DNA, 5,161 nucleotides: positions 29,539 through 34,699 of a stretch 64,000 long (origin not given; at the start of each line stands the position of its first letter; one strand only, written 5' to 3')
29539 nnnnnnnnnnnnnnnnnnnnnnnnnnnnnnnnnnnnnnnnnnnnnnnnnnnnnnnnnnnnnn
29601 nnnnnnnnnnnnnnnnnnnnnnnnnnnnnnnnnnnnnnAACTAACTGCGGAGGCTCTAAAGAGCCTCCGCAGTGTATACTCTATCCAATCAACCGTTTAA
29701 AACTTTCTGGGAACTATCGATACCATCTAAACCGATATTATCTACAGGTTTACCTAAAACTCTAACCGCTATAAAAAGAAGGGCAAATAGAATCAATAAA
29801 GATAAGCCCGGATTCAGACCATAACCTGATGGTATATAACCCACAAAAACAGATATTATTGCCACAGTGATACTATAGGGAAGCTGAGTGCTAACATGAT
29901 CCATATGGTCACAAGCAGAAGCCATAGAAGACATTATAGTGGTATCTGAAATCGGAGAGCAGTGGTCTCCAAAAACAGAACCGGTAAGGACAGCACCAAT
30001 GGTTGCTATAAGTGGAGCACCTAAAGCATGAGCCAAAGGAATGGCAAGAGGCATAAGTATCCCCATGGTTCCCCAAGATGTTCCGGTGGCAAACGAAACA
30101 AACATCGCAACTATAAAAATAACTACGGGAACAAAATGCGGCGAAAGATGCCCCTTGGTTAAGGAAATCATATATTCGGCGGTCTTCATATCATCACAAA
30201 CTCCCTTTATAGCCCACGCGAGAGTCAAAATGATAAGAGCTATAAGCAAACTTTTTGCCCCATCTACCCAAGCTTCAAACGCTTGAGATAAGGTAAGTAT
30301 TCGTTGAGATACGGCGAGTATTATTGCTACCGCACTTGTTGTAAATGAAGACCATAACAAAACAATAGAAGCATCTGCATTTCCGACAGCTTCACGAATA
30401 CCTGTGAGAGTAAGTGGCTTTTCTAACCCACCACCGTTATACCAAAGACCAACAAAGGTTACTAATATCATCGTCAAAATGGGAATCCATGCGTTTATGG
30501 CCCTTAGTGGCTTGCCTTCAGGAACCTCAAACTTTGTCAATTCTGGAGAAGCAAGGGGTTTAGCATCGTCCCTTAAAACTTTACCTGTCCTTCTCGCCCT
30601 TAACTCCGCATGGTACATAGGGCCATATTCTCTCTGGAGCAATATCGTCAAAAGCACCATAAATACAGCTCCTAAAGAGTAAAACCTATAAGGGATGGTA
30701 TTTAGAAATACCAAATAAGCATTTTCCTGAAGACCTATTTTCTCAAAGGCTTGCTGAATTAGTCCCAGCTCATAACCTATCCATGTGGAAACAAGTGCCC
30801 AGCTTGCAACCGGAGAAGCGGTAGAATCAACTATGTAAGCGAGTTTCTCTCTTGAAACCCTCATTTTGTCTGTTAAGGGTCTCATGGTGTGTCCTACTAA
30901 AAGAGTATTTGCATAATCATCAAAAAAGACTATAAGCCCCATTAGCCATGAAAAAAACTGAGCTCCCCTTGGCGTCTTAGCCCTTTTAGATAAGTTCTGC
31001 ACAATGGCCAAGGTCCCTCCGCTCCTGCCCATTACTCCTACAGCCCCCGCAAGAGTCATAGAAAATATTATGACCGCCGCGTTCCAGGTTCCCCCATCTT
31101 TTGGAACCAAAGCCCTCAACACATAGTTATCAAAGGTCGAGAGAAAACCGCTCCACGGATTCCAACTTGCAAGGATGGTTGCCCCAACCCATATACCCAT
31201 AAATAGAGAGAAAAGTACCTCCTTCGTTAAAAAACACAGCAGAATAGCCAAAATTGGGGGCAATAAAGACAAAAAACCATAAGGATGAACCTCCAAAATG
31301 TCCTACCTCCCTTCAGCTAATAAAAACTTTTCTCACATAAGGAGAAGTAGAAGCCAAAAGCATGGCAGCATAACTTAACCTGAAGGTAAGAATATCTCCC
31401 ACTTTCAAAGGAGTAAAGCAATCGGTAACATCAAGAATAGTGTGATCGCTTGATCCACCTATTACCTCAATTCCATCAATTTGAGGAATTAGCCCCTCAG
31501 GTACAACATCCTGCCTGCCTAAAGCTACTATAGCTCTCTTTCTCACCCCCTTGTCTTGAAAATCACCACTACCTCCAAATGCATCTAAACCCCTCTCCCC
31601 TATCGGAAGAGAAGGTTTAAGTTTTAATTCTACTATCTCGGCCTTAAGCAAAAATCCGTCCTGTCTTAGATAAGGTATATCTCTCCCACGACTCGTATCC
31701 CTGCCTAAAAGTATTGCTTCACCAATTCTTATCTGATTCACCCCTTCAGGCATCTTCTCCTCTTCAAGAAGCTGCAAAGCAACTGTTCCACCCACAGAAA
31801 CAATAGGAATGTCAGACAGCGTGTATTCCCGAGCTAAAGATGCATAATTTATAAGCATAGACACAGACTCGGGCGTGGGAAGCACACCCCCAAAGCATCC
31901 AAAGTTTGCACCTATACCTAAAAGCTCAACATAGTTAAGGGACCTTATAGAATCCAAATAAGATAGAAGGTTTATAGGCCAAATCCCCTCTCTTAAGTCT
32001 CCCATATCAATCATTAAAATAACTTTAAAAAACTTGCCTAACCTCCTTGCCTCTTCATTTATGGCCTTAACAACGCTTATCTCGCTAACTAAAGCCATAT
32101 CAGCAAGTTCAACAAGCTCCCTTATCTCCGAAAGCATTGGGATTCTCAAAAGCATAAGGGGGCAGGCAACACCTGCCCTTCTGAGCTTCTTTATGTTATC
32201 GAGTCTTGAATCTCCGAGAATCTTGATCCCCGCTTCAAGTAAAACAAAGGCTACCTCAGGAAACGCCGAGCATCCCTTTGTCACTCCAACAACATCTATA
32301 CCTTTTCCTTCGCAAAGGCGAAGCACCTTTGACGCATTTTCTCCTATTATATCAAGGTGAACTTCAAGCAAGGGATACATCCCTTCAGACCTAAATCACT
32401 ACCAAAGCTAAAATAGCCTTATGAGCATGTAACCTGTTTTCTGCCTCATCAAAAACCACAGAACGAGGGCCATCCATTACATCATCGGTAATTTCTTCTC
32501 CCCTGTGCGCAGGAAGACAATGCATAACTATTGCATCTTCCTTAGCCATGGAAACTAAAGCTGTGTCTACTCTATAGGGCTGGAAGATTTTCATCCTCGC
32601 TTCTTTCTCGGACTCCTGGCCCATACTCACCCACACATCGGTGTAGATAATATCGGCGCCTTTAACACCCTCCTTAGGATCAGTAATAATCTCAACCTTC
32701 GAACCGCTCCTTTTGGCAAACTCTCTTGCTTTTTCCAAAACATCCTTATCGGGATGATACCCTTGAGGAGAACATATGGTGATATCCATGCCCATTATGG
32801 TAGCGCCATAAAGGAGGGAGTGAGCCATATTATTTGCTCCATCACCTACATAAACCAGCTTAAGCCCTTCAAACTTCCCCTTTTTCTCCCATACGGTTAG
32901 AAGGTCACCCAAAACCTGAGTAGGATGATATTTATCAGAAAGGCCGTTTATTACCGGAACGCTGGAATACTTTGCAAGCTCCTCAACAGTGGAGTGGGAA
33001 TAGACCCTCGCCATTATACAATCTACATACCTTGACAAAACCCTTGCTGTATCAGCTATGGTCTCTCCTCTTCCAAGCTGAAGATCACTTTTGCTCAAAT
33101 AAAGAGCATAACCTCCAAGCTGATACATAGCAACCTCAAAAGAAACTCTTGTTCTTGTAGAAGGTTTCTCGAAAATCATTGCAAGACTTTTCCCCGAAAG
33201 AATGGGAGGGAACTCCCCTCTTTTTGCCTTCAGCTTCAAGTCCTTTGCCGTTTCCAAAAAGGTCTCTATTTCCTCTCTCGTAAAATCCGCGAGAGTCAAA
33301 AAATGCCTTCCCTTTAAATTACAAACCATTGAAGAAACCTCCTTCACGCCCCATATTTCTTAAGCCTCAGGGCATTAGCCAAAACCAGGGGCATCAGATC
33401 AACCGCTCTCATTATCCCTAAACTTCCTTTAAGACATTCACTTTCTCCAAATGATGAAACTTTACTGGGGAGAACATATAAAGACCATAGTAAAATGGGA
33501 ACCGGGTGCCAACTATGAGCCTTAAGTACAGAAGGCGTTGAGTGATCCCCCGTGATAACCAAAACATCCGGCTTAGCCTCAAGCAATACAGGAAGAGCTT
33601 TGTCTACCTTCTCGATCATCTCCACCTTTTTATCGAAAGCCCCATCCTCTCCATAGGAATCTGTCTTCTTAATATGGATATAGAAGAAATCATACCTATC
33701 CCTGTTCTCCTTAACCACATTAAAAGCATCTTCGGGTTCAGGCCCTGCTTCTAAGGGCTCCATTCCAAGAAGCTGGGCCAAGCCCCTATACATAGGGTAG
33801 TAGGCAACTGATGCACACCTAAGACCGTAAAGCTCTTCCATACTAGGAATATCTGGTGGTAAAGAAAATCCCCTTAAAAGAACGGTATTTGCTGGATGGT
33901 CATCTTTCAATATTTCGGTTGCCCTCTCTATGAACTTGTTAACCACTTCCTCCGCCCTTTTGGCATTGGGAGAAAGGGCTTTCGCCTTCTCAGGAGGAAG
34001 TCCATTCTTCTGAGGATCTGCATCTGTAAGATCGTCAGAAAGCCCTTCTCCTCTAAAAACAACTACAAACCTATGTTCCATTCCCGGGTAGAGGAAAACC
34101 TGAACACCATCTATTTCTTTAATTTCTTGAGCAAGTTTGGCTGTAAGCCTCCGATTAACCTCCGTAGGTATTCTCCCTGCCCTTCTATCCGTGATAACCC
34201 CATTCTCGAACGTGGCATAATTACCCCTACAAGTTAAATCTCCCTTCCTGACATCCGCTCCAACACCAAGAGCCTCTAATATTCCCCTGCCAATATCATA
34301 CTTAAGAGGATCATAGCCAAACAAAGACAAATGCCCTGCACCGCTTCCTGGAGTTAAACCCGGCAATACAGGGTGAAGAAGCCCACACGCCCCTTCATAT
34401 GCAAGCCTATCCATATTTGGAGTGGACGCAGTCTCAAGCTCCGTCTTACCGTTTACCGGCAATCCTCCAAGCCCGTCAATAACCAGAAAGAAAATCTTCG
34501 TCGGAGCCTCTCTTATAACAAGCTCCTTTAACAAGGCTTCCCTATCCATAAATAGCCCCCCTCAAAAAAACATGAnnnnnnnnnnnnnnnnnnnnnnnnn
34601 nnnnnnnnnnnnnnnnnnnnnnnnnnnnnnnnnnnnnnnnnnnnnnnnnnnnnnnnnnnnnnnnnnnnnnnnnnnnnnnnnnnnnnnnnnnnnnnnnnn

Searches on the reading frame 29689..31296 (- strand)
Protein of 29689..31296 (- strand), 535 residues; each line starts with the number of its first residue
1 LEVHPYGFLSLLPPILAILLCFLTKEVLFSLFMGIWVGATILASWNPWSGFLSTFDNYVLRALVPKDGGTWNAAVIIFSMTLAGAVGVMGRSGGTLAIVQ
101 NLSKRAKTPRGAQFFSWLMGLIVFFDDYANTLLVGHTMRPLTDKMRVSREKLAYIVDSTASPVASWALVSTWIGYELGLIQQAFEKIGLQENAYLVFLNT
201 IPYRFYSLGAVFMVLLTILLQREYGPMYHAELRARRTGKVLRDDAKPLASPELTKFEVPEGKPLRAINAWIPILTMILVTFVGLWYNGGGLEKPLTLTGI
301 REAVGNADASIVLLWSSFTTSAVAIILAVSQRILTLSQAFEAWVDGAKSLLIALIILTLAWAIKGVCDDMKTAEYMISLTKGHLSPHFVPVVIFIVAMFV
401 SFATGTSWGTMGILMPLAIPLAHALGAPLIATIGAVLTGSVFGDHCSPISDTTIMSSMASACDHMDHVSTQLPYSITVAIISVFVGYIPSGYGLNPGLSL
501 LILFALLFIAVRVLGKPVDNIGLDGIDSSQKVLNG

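Call 47: search_protein_families(library=pfam, proteins=[window:29689-31296:-], max_evalue=0.00001)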
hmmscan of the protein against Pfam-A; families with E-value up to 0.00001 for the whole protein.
window:29689-31296:- (535 aa): 2 families
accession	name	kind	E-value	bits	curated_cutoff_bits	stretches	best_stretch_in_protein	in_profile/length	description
PF03553.21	Na_H_antiporter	-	2.3e-64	218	23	1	168-488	6-299/303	Na+/H+ antiporter family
PF03606.21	DcuC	-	3.4e-11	42.8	23.1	1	270-455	254-425/461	C4-dicarboxylate anaerobic carrier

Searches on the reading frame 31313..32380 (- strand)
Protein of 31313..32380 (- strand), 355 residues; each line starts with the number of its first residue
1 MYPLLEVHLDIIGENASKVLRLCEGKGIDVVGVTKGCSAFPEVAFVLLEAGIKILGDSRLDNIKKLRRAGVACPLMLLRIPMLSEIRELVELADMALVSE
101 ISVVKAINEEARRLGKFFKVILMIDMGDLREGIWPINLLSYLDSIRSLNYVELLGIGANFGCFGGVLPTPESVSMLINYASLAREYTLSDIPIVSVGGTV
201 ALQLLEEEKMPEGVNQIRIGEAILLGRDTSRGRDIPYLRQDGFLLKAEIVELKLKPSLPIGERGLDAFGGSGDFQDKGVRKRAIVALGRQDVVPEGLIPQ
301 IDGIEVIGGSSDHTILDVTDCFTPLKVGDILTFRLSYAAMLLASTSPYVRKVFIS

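Call 47: search_protein_families(library=pfam, proteins=[window:31313-32380:-], max_evalue=0.00001)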
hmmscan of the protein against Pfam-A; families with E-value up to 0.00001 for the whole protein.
window:31313-32380:- (355 aa): 1 family
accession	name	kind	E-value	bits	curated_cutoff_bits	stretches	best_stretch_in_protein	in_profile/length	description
PF01168.26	Ala_racemase_N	-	1e-20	74.9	24.1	1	7-224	1-216/220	Alanine racemase, N-terminal domain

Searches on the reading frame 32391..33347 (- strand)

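Call 47: search_protein_families(library=pfam, proteins=[window:32391-33347:-], max_evalue=0.00001)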
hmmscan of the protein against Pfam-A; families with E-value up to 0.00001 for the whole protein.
window:32391-33347:- (318 aa): 2 families
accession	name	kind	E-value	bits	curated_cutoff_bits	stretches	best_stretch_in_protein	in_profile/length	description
PF00185.30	OTCace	-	1.3e-66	223.9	29.4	1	160-315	1-156/157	Aspartate/ornithine carbamoyltransferase, Asp/Orn binding domain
PF02729.26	OTCace_N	-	3.2e-56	190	29.9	1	14-154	1-148/148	Aspartate/ornithine carbamoyltransferase, carbamoyl-P binding domain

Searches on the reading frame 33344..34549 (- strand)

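Call 47: search_protein_families(library=pfam, proteins=[window:33344-34549:-], max_evalue=0.00001)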
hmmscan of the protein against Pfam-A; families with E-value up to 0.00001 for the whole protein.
window:33344-34549:- (401 aa): 2 families
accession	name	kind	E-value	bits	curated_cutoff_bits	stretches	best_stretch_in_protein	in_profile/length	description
PF10143.14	PhosphMutase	-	9.8e-52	175.7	21.5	1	50-221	1-170/170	2,3-bisphosphoglycerate-independent phosphoglycerate mutase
PF01676.23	Metalloenzyme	-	9e-41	140.5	24.3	1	18-390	2-250/252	Metalloenzyme superfamily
